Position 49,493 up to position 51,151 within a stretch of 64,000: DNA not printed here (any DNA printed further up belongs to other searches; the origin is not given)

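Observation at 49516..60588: Six-gene operon joining an FHA / PP2C / Hanks-kinase triad to a membrane-anchored cohesin-like protein and a 1883-aa Ig-repeat surface giant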

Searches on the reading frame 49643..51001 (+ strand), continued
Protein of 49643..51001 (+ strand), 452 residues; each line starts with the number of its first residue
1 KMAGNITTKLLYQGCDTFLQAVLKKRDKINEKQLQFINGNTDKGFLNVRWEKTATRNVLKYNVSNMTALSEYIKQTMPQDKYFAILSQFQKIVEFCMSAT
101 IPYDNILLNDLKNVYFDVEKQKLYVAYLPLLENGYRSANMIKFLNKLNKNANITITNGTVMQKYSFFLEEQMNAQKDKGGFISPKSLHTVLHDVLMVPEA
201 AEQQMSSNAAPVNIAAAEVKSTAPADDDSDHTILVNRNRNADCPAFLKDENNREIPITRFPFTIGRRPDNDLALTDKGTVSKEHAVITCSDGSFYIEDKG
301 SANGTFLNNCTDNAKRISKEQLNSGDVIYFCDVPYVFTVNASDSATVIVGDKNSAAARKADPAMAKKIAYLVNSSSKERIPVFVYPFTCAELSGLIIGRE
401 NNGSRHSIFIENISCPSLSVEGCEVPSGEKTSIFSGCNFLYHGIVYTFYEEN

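Call 41: list_cluster_members(proteins=[P0072, P0073, P0076, P0079, P0084, P0086, P0092, P0111, P0109, P0112])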
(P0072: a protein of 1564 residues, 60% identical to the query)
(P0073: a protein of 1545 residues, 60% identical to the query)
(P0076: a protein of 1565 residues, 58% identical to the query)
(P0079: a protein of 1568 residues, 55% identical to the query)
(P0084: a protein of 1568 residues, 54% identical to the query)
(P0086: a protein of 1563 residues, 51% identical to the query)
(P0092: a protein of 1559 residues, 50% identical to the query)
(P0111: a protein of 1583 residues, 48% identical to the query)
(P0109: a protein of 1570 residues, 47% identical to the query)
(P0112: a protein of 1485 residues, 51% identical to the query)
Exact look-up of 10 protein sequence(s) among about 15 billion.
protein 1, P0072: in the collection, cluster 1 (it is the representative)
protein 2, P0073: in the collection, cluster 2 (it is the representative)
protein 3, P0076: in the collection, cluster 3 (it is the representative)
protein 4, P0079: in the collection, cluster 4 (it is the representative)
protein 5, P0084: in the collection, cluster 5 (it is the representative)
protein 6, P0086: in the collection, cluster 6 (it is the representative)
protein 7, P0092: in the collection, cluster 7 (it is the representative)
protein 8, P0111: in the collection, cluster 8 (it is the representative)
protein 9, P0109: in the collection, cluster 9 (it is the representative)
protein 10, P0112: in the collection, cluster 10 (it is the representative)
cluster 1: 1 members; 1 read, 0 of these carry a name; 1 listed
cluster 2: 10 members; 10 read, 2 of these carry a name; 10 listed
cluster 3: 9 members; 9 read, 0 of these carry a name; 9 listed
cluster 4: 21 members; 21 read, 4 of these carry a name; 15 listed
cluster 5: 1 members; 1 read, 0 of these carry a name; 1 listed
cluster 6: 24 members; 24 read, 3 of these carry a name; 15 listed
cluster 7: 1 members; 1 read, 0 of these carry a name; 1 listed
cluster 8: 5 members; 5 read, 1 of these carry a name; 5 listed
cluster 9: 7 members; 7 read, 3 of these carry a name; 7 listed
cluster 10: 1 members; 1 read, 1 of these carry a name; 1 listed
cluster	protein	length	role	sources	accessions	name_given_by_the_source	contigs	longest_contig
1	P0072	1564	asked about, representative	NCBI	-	-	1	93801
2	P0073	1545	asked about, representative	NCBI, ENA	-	-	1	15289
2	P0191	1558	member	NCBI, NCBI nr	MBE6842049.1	MAG: type VII secretion protein EssC [Ruminococcus sp.] | type VII secretion protein EssC [Ruminococcus sp.]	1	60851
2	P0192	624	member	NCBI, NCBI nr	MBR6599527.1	MAG: FHA domain-containing protein, partial [Oscillospiraceae bacterium] | FHA domain-containing protein [Oscillospiraceae bacterium]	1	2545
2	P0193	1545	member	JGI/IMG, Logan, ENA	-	-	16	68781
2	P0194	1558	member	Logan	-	-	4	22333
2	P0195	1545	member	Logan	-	-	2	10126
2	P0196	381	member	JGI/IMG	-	-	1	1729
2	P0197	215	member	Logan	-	-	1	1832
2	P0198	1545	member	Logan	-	-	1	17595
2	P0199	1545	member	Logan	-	-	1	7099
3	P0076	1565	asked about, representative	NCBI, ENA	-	-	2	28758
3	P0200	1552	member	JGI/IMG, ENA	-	-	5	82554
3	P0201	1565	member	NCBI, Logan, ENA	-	-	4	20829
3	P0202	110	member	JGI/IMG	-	-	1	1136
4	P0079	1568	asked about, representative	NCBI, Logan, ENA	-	-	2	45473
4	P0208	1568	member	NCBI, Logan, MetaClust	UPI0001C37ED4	status=active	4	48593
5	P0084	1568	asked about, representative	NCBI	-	-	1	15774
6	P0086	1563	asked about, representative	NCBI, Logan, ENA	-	-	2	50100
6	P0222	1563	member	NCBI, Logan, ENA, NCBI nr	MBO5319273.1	MAG: type VII secretion protein EssC [Ruminococcus sp.] | type VII secretion protein EssC [Ruminococcus sp.]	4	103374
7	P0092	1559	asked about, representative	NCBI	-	-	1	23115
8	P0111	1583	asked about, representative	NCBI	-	-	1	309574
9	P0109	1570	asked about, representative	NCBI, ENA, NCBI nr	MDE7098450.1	MAG: type VII secretion protein EssC [Ruminococcus sp.] | type VII secretion protein EssC [Ruminococcus sp.]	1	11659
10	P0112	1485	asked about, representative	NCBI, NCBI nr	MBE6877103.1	MAG: type VII secretion protein EssC, partial [Ruminococcus sp.] | type VII secretion protein EssC [Ruminococcus sp.]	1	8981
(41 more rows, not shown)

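Call 43: find_encoding_contigs(protein=P0208, flank=10000, max_places=3)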
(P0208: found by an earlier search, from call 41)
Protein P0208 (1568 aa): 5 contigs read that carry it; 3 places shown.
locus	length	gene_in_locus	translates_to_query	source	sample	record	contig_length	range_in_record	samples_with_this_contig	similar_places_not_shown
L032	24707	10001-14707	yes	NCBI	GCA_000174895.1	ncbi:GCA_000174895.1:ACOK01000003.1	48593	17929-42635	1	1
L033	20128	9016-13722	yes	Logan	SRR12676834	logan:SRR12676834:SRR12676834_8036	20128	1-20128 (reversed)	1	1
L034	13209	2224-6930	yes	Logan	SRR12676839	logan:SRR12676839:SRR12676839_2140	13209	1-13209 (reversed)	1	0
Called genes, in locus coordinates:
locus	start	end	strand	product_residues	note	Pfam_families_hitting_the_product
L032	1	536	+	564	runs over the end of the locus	PF00069:Pkinase, PF07714:PK_Tyr_Ser-Thr, PF03109:ABC1 (weak)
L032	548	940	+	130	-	-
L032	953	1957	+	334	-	-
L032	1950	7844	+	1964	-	PF19077:Big_13 (faint), PF12245:Big_3_2 (faint)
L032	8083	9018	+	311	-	-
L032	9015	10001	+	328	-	-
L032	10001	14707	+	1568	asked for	PF00498:FHA, PF16697:Yop-YscD_cpl (weak), PF01580:FtsK_SpoIIIE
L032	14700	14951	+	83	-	-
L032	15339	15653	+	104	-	PF06013:WXG100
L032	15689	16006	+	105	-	PF06013:WXG100 (weak)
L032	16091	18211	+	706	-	PF02368:Big_2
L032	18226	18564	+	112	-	PF06013:WXG100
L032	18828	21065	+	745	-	PF04616:Glyco_hydro_43, PF00404:Dockerin_1 (faint), PF16369:GH43_C, PF14200:RicinB_lectin_2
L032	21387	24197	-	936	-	PF16990:CBM_35, PF00657:Lipase_GDSL, PF13472:Lipase_GDSL_2, PF00150:Cellulase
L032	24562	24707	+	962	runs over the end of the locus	PF00404:Dockerin_1 (faint)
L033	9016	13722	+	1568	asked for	PF00498:FHA, PF16697:Yop-YscD_cpl (weak), PF01580:FtsK_SpoIIIE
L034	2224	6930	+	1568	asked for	PF00498:FHA, PF16697:Yop-YscD_cpl (weak), PF01580:FtsK_SpoIIIE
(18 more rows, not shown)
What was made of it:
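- The R. flavefaciens FD-1 locus runs kinase-130aa-334aa-giant-311-328-TseC-TseB-WXG100x2 (call 43).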

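Call 44: find_encoding_contigs(protein=P0222, flank=10000, max_places=3)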
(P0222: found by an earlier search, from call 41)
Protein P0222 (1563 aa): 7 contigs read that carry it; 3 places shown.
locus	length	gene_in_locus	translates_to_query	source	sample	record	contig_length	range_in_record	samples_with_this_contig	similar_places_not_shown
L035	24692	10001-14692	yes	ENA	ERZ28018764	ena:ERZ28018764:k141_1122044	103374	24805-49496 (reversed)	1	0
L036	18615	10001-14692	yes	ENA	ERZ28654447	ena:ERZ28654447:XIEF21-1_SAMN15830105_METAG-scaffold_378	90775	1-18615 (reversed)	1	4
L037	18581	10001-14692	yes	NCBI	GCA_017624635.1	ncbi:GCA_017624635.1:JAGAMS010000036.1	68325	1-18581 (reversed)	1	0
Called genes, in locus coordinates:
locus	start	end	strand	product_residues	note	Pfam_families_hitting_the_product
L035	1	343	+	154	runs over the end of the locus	-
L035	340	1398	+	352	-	-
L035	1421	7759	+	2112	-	PF19077:Big_13 (faint), PF18981:InlK_D3 (faint)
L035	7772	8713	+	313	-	-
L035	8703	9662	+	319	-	PF01051:Rep3_N (weak)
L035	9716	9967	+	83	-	-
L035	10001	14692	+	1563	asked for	PF00498:FHA, PF16697:Yop-YscD_cpl, PF01580:FtsK_SpoIIIE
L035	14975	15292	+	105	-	-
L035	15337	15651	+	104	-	PF06013:WXG100 (weak)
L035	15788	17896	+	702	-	PF26918:Ig_Eae (faint), PF22359:Big-like (faint), PF02368:Big_2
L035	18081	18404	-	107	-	-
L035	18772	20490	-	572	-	PF03235:GmrSD_N, PF07510:GmrSD_C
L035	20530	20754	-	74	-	-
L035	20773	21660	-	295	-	PF13020:NOV_C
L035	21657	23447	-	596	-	PF00176:SNF2-rel_dom, PF00271:Helicase_C (weak)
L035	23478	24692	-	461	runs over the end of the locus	-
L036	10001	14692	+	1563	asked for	PF00498:FHA, PF16697:Yop-YscD_cpl, PF01580:FtsK_SpoIIIE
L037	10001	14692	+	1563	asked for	PF00498:FHA, PF16697:Yop-YscD_cpl, PF01580:FtsK_SpoIIIE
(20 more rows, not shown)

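Call 45: find_encoding_contigs(protein=P0072, flank=10000, max_places=2)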
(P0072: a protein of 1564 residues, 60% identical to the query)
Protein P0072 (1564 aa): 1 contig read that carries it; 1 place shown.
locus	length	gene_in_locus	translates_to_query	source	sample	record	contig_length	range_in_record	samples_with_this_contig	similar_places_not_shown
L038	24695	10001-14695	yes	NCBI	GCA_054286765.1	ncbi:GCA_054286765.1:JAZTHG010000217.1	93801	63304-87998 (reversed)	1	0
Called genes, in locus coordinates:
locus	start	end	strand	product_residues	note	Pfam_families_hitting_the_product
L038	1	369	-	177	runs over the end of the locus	PF02357:NusG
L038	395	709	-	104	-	PF00584:SecE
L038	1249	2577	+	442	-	PF01936:NYN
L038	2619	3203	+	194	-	PF09515:Thia_YuaJ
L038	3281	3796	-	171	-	-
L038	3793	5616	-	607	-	PF00069:Pkinase, PF07714:PK_Tyr_Ser-Thr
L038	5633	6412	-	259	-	PF00481:PP2C (faint), PF13672:PP2C_2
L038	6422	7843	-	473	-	PF19909:DUF6382 (weak), PF16697:Yop-YscD_cpl (weak), PF00498:FHA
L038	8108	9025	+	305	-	-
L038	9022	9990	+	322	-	-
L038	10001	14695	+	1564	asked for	PF00498:FHA, PF16697:Yop-YscD_cpl (weak), PF01580:FtsK_SpoIIIE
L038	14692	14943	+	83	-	-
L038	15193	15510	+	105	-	PF06013:WXG100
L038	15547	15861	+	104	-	-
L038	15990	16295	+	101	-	-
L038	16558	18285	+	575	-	-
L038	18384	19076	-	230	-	PF16316:DUF4956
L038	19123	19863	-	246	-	PF09359:VTC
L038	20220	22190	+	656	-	PF00404:Dockerin_1, PF14262:Cthe_2159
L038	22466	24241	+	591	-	PF00150:Cellulase, PF00404:Dockerin_1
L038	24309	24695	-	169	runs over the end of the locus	PF00692:dUTPase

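Call 47: find_encoding_contigs(protein=P0105, flank=10000, max_places=2)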
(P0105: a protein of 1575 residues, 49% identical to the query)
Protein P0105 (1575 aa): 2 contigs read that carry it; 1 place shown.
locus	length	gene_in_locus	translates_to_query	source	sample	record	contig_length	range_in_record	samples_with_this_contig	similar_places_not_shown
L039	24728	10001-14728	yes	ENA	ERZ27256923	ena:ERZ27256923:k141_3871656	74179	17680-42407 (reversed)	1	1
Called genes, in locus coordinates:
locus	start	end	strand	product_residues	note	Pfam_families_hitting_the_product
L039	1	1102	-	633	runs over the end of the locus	PF02368:Big_2 (weak)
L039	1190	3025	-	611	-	PF02368:Big_2 (faint)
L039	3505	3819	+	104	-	PF06013:WXG100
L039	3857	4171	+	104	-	-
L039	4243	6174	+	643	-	PF02368:Big_2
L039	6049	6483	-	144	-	-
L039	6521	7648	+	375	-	PF19909:DUF6382, PF16697:Yop-YscD_cpl (weak), PF00498:FHA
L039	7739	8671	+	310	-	-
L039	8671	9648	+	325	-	-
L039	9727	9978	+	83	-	-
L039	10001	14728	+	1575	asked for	PF00498:FHA, PF16697:Yop-YscD_cpl, PF01580:FtsK_SpoIIIE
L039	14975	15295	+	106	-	-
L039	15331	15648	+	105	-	PF06013:WXG100 (weak)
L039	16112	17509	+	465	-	PF19909:DUF6382, PF00498:FHA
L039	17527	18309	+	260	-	PF13672:PP2C_2 (weak)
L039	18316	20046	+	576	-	PF00069:Pkinase, PF07714:PK_Tyr_Ser-Thr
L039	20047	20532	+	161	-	-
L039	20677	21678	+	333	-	-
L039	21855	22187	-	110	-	-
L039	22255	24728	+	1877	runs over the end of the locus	-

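Call 48: find_encoding_contigs(protein=P0076, flank=10000, max_places=2)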
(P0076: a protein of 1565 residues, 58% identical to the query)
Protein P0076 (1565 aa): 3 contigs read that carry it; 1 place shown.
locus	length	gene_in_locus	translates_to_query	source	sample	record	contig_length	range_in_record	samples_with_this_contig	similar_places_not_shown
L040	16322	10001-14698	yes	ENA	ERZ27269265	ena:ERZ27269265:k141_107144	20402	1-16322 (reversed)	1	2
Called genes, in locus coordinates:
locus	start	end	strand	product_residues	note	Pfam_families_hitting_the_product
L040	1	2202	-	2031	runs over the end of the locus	PF19077:Big_13 (faint), PF13750:Big_3_3 (faint)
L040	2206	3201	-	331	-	-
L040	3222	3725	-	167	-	-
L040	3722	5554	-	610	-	PF00069:Pkinase, PF07714:PK_Tyr_Ser-Thr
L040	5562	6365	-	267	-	PF00481:PP2C (weak), PF13672:PP2C_2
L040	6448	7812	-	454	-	PF19909:DUF6382 (weak), PF16697:Yop-YscD_cpl, PF00498:FHA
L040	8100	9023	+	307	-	-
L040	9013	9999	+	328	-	-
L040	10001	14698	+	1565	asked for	PF00498:FHA, PF16697:Yop-YscD_cpl, PF01580:FtsK_SpoIIIE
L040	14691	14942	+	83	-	-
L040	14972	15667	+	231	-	-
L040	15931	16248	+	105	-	PF06013:WXG100 (weak)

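Call 56: search_protein_families(library=pfam, proteins=[L032:8083-9015:+, L032:9015-9998:+, L032:16091-18208:+, L032:14700-14948:+], max_evalue=1)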
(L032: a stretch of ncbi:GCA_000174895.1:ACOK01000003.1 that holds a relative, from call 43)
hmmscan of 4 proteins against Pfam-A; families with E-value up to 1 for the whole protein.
L032:8083-9015:+ (311 aa): 1 family
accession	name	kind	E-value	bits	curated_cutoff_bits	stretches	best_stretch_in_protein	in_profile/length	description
PF01337.24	Barstar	-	0.096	13.1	23.4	1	270-308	6-44/96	Barstar (barnase inhibitor)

L032:9015-9998:+ (328 aa): 2 families
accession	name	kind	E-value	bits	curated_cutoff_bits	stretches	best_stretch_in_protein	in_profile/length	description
PF01051.27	Rep3_N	-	2.9e-05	24.9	22.4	1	84-186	13-110/141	Initiator Replication protein, WH1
PF14289.11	DUF4369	-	0.044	14.8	25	0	39-81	43-79/91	Domain of unknown function (DUF4369)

L032:16091-18208:+ (706 aa): 6 families
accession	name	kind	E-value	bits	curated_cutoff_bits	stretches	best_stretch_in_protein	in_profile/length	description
PF02368.24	Big_2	-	1.8e-09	37.8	22.8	1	630-676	32-78/79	Bacterial Ig-like domain (group 2)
PF22359.2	Big-like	-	0.00011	22.8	27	1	638-680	7-47/48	Bacterial Ig-like domain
PF12985.13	DUF3869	-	0.06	14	24.5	1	641-678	31-67/85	Domain of unknown function (DUF3869)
PF07354.18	Sp38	-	0.083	13.3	23.1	1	607-683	3-79/100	Zona-pellucida-binding protein (Sp38) N-terminal Ig domain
PF21601.3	GldM_2nd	-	0.14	13.1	24.4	1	639-688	40-87/98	GldM second domain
PF08525.16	OapA_N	-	0.35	11.3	20.7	1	2-20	7-25/28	Opacity-associated protein A N-terminal motif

L032:14700-14948:+ (83 aa): 2 families
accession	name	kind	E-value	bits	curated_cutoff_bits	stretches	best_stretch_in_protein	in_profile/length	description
PF18037.7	Ubiquitin_5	-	0.018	15.8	23.2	1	60-83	68-91/98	Ubiquitin-like domain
PF18104.7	Tudor_2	-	0.18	12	31.4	1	50-64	1-15/35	Jumonji domain-containing protein 2A Tudor domain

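Call 58: predict_structure(alignment_id=A5)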
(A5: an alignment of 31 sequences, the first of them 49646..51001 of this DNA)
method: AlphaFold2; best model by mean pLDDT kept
length: 451 residues; sequences in the alignment: 31
mean_pLDDT: 76.5   pTM: 0.48
mean pLDDT of the five models: 76.5, 75.6, 75.2, 75.0, 73.7
residues with pLDDT >= 90: 139; 70-90: 204; 50-70: 39; < 50: 69
segments of 3 or more residues with pLDDT < 50: 200-240, 341-364
pLDDT, mean of each block of 10 residues (from residue 1): 74 89 88 93 93 86 93 90 91 89 87 92 93 77 91 88 86 63 74 63 28 29 28 34 80 84 84 66 87 86 77 78 84 80 30 26 63 88 81 87 84 90 91 93 90 63
secondary structure, 60 per line:
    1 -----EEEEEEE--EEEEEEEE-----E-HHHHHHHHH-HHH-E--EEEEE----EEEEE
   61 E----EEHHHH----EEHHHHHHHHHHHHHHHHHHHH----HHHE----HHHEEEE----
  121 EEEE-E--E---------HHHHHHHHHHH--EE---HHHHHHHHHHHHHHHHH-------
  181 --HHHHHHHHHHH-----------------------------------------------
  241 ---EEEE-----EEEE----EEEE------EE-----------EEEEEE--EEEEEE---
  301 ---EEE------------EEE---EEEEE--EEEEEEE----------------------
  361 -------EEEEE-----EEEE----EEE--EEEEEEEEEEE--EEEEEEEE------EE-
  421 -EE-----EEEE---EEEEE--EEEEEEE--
elements in order: E6-12 E15-22 H30-38 E47-51 E56-61 H68-71 H78-97 E113-116 E121-124 H139-149 H157-173 H183-193 E244-247 E253-256 E261-264 E284-289 E292-297 E304-306 E319-321 E325-329 E332-338 E368-372 E378-381 E386-388 E391-401 E404-411 E429-432 E436-440 E443-449
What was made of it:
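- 49646..51001 (+): g1, TseJ-like cytoplasmic protein. DUF6382 domain (aa 1-195), disordered linker with DHT231ILV, pThr-competent FHA domain (aa 241-340), linker with SAT345VIV, and a C-terminal beta domain (aa 365-451). AF2 gives three folded domains, with pLDDT below 50 at 200-240 and 341-364 (call 58).
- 50330..50347 (+): First conserved threonine motif in g1 (D-H-T231-I-L-V). Lies in a disordered linker (call 58).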
